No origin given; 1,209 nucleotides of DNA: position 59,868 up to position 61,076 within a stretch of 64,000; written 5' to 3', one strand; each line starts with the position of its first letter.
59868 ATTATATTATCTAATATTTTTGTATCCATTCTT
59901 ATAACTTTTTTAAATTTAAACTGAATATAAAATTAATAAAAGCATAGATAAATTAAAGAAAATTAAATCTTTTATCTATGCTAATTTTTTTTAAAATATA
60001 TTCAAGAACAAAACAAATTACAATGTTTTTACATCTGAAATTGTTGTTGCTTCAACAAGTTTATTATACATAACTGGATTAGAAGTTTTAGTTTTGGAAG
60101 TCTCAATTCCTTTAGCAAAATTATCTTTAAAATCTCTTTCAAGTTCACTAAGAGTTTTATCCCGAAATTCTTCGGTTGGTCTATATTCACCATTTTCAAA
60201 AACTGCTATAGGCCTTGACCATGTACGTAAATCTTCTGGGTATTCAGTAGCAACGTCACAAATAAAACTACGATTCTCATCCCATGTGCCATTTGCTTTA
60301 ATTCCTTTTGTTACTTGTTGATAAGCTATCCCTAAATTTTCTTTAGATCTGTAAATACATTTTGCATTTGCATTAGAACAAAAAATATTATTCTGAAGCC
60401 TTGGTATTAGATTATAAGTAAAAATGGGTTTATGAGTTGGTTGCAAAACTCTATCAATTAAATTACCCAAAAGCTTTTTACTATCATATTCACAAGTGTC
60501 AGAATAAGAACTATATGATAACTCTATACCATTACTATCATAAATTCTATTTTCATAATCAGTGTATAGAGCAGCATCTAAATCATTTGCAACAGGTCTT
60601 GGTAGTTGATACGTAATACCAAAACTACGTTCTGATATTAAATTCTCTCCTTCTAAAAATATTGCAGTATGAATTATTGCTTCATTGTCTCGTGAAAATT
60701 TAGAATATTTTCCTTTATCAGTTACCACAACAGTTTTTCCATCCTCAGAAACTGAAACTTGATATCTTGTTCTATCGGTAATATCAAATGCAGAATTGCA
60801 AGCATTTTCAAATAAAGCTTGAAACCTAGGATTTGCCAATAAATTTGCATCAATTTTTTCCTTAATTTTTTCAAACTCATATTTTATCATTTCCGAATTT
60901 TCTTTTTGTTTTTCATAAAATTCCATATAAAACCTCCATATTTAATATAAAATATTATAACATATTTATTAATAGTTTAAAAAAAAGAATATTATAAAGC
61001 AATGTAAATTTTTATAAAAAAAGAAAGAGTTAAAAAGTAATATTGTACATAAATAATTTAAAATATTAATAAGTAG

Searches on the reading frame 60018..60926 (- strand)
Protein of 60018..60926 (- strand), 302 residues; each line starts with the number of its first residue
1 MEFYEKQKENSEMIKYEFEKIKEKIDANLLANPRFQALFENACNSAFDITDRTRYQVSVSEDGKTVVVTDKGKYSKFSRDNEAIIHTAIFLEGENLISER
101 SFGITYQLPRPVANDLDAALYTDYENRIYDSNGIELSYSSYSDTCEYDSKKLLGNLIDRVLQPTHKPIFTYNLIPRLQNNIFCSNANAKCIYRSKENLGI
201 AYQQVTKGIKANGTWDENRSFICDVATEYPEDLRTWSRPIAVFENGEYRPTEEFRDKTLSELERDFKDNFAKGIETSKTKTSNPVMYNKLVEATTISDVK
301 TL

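Call 4: search_protein_families(library=pfam, max_evalue=0.1, proteins=[window:60018-60926:-])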
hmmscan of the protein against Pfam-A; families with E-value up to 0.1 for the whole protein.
window:60018-60926:- (302 aa): 1 family
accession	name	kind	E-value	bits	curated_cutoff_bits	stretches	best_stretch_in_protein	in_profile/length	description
PF20545.3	DUF6759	-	0.013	16.1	27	1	41-75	33-67/94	Domain of unknown function (DUF6759)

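Call 6: search_protein_families(library=ncbifam, max_evalue=0.1, proteins=[window:60018-60926:-])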
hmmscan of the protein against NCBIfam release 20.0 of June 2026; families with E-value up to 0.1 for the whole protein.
window:60018-60926:- (302 aa): 0 families
